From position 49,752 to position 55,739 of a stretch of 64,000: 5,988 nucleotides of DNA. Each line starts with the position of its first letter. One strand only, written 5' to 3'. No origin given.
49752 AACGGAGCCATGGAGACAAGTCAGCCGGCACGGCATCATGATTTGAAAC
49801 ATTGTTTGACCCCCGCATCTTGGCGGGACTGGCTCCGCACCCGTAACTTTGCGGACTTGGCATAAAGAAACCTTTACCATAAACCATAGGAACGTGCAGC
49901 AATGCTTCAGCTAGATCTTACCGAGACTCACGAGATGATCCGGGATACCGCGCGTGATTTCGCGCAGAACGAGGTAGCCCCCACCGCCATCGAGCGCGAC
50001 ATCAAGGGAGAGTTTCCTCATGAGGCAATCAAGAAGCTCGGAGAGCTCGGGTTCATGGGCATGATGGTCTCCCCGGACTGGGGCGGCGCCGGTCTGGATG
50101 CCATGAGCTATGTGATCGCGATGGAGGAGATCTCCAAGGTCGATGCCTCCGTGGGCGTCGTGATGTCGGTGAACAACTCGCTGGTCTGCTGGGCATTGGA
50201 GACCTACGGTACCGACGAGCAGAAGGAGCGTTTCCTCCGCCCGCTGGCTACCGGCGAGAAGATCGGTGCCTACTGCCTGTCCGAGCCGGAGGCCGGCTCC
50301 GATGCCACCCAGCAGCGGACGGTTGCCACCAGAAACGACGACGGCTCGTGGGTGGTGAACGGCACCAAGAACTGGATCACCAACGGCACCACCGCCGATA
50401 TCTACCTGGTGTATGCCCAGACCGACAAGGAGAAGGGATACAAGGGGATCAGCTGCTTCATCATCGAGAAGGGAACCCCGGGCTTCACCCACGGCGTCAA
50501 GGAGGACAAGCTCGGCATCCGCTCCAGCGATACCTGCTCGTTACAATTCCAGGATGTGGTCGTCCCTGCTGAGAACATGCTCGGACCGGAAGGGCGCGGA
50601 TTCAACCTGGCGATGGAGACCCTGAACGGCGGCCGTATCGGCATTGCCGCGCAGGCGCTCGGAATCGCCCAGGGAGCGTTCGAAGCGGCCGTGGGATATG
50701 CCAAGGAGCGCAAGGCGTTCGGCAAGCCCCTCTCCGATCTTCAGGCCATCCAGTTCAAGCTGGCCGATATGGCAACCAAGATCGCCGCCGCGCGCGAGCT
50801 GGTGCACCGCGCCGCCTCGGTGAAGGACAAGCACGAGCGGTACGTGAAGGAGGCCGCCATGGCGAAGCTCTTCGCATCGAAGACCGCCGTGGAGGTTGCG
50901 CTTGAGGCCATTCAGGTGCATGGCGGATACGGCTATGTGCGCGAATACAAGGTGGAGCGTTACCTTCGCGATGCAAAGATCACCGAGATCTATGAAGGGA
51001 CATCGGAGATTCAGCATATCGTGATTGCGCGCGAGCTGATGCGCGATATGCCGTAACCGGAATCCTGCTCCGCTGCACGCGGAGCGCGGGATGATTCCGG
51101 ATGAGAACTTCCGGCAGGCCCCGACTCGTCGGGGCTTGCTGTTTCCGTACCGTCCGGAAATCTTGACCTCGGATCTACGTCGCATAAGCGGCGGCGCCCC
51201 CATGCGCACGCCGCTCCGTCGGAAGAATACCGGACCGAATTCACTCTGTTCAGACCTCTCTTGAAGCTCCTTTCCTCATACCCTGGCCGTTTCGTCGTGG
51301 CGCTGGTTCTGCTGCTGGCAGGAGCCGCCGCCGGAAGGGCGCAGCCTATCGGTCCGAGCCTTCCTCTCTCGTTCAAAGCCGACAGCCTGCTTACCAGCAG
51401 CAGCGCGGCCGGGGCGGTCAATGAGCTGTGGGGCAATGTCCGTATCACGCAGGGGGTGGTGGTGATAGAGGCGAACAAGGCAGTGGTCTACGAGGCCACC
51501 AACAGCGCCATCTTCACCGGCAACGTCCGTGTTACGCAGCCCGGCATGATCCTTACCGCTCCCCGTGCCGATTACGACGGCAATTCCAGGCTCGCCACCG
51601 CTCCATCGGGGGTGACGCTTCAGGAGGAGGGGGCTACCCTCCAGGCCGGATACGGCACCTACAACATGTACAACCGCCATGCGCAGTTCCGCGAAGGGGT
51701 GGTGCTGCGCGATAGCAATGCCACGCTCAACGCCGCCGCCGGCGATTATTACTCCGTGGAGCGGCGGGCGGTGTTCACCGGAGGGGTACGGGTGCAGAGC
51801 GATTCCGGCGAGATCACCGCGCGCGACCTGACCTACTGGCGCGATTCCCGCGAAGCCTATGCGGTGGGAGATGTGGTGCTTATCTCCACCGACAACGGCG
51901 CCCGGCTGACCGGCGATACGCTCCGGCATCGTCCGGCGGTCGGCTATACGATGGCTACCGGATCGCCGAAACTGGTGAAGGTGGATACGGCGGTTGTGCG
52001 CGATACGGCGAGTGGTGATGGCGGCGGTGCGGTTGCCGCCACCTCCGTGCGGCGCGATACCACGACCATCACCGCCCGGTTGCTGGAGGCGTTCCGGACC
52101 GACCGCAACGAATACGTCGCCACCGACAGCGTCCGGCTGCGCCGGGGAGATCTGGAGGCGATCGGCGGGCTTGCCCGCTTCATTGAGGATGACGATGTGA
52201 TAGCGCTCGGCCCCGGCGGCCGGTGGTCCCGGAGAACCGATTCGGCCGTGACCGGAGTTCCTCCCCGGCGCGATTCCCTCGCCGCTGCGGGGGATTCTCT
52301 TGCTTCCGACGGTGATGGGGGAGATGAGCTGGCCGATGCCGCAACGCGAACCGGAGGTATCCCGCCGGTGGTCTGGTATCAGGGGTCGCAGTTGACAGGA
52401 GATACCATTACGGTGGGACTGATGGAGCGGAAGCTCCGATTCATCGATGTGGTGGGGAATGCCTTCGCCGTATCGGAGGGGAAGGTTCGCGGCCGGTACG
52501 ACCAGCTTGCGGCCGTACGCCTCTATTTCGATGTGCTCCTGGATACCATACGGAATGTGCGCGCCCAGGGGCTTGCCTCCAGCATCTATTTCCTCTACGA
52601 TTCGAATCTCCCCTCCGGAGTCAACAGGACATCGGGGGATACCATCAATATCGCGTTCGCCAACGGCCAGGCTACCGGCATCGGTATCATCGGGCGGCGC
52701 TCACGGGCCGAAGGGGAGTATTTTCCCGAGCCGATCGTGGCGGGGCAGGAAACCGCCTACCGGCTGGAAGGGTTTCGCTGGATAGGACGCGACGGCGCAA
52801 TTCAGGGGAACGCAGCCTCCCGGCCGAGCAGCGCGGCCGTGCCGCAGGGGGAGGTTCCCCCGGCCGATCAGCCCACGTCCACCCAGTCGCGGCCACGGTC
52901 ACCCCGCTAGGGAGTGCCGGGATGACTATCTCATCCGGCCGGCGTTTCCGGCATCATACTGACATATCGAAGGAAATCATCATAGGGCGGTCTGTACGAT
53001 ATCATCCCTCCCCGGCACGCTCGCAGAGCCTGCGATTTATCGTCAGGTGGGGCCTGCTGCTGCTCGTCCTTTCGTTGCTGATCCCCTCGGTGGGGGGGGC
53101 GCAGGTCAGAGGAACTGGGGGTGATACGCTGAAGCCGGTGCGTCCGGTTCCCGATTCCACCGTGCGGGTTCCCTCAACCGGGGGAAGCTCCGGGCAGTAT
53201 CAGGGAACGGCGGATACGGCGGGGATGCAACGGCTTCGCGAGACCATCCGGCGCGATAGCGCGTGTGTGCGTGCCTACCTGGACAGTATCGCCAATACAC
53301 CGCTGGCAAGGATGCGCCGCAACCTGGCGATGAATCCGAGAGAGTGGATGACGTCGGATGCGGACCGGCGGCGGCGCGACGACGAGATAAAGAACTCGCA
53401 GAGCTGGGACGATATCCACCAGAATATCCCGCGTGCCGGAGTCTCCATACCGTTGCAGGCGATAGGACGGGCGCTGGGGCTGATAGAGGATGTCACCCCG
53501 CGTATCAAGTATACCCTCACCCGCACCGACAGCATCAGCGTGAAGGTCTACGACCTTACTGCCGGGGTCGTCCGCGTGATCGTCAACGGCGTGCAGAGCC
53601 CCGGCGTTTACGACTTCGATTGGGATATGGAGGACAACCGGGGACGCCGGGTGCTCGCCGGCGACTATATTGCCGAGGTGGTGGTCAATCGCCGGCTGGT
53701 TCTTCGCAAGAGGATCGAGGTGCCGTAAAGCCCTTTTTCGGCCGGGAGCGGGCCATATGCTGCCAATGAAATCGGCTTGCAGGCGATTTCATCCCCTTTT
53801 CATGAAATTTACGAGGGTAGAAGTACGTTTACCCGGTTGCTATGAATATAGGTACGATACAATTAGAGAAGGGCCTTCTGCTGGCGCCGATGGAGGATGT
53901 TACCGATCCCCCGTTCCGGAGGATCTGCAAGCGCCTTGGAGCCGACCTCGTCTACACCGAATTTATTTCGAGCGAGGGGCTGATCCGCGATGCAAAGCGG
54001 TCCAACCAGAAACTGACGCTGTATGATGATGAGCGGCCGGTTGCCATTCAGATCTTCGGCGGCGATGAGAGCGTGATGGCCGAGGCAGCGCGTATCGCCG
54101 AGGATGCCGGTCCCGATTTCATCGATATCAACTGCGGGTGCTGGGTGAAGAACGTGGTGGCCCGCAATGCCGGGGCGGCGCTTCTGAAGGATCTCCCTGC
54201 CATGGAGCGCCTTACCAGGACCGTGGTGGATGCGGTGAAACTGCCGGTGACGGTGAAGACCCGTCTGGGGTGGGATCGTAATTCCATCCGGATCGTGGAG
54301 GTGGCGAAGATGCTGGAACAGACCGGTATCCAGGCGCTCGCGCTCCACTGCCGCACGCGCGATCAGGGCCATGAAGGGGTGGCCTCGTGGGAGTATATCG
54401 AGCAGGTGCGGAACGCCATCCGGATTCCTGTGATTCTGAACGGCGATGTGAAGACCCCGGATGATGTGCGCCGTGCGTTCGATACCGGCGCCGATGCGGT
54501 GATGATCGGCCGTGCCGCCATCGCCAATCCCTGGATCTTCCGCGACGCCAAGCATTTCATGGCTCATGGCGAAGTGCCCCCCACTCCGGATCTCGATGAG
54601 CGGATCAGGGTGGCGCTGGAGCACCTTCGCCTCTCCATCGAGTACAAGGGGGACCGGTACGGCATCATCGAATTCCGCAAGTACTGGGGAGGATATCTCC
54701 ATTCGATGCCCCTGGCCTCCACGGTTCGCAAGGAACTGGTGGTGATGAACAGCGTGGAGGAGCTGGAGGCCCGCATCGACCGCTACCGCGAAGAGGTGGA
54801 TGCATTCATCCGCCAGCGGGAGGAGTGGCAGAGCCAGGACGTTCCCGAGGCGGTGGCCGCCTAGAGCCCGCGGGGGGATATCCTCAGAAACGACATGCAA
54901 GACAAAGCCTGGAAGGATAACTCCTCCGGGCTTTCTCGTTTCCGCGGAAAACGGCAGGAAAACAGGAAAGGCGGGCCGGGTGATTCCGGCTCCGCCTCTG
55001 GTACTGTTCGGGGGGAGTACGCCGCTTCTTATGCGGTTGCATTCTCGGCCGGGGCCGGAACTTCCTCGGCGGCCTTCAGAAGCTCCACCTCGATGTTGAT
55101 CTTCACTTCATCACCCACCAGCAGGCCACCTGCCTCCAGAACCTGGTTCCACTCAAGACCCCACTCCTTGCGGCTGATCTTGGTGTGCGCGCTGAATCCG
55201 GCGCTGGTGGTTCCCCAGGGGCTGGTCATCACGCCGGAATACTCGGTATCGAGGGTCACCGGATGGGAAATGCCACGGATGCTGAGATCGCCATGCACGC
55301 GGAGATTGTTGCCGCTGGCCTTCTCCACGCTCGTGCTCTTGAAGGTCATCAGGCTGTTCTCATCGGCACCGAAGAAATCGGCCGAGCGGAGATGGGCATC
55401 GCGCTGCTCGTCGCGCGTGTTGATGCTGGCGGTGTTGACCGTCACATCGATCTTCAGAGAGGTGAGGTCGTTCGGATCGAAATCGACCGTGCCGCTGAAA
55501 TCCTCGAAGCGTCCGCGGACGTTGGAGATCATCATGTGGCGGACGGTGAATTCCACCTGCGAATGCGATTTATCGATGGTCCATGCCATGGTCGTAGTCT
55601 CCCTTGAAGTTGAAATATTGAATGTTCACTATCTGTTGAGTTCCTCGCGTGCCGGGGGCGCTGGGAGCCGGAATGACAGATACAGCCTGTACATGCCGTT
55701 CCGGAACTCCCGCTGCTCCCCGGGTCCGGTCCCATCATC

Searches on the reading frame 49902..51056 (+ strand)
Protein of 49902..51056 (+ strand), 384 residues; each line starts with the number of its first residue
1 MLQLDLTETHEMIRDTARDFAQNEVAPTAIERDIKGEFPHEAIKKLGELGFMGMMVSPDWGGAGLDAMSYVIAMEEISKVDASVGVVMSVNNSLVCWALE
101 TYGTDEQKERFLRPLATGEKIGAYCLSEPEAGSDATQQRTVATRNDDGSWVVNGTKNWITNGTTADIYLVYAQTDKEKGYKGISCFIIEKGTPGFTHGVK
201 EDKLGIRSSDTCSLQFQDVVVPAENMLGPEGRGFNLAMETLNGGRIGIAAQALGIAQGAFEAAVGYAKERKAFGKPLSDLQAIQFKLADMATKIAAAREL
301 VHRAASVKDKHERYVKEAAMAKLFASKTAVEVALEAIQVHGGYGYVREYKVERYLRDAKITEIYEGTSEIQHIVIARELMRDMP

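Call 7: search_protein_families(library=pfam, proteins=[window:49902-51056:+], max_evalue=0.001)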
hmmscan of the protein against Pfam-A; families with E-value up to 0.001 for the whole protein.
window:49902-51056:+ (384 aa): 5 families
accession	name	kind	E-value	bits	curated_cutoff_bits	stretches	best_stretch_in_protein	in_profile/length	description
PF00441.29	Acyl-CoA_dh_1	-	9.1e-54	182.1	22.4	1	231-379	1-149/150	Acyl-CoA dehydrogenase, C-terminal domain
PF02771.21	Acyl-CoA_dh_N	-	1.5e-41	141.7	22.9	1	7-119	1-113/113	Acyl-CoA dehydrogenase, N-terminal domain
PF02770.24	Acyl-CoA_dh_M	-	1.6e-29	102.3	33.3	1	123-219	1-97/97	Acyl-CoA dehydrogenase, middle domain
PF08028.16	Acyl-CoA_dh_2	-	4.2e-29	102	22.7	1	246-368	1-133/134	Acyl-CoA dehydrogenase, C-terminal domain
PF22924.1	ACOX_C_alpha1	-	0.00017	21.9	27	1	276-380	61-169/169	Acyl-CoA oxidase, C-alpha1 domain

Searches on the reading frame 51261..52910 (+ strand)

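Call 7: search_protein_families(library=pfam, proteins=[window:51261-52910:+], max_evalue=0.001)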
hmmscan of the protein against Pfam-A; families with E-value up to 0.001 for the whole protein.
window:51261-52910:+ (549 aa): 3 families
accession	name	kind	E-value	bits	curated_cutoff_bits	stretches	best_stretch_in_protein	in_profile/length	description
PF13100.11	OstA_2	-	2.9e-17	63.2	21.2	1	39-186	8-156/158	OstA-like protein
PF03968.19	LptD_N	-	1.7e-11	44.8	20.4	1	69-196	2-111/113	LptA/(LptD N-terminal domain) LPS transport protein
PF06835.18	LptC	-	1.5e-07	31.7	21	1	66-147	84-170/175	Lipopolysaccharide-assembly, LptC-related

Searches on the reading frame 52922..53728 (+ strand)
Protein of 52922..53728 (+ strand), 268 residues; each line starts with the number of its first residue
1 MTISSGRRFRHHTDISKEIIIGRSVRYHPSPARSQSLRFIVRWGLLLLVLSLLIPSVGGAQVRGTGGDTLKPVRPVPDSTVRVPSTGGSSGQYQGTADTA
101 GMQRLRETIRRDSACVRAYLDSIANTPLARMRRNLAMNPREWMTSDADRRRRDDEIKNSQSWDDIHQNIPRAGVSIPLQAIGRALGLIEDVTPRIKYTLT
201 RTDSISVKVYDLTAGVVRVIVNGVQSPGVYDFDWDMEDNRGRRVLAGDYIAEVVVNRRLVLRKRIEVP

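Call 7: search_protein_families(library=pfam, proteins=[window:52922-53728:+], max_evalue=0.001)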
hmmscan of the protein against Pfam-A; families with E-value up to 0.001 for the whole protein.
window:52922-53728:+ (268 aa): 1 family
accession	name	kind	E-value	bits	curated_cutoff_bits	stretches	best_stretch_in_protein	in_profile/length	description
PF13860.13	FlgD_ig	-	1.7e-07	31.5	27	1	196-255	15-75/79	FlgD Ig-like domain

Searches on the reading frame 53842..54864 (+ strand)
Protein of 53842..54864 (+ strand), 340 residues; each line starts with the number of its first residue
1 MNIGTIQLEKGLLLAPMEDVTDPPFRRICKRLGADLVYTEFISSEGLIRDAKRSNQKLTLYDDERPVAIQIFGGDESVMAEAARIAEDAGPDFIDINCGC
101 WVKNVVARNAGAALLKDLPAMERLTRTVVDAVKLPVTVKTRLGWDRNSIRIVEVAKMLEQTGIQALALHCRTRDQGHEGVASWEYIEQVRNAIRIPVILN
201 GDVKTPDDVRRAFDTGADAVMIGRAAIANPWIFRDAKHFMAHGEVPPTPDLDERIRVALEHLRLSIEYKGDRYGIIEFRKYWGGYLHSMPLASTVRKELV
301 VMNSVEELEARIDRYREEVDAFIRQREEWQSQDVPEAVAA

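Call 8: search_protein_families(library=pfam, proteins=[window:53842-54864:+], max_evalue=0.001)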
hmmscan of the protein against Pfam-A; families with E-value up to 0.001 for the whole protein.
window:53842-54864:+ (340 aa): 8 families
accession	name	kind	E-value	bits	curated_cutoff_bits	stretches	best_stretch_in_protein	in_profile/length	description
PF01207.24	Dus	-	1.1e-86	291.2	20.4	1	13-313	1-303/311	Dihydrouridine synthase (Dus)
PF00977.27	His_biosynth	-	8.8e-09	35.6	23.6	1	137-226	134-222/228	Histidine biosynthesis protein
PF01070.24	FMN_dh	-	2e-06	27.5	24.9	1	117-222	145-245/350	FMN-dependent dehydrogenase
PF05690.20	ThiG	-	3.1e-06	27.1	23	1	154-228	136-208/247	Thiazole biosynthesis protein ThiG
PF04309.18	G3P_antiterm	-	7.2e-05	22.7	27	0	183-223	128-168/173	Glycerol-3-phosphate responsive antiterminator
PF04131.20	NanE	-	0.00031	20.4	27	0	183-225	134-175/192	Putative N-acetylmannosamine-6-phosphate epimerase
PF03060.21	NMO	-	0.00039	20.4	28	1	152-226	146-225/331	Nitronate monooxygenase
PF00478.31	IMPDH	-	0.00086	18.8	25.6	0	172-225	182-238/345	IMP dehydrogenase / GMP reductase domain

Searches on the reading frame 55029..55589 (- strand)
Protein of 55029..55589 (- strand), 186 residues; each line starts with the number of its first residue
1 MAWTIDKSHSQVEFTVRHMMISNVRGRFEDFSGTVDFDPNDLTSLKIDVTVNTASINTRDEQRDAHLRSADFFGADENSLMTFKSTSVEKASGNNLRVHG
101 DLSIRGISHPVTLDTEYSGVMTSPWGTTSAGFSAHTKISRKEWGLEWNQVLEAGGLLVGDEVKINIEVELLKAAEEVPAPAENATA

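Call 8: search_protein_families(library=pfam, proteins=[window:55029-55589:-], max_evalue=0.001)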
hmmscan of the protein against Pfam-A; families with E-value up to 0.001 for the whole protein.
window:55029-55589:- (186 aa): 1 family
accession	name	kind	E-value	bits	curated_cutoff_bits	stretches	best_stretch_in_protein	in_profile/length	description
PF04264.18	YceI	-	5.4e-53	179.8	23.7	1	3-170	1-150/150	YceI-like domain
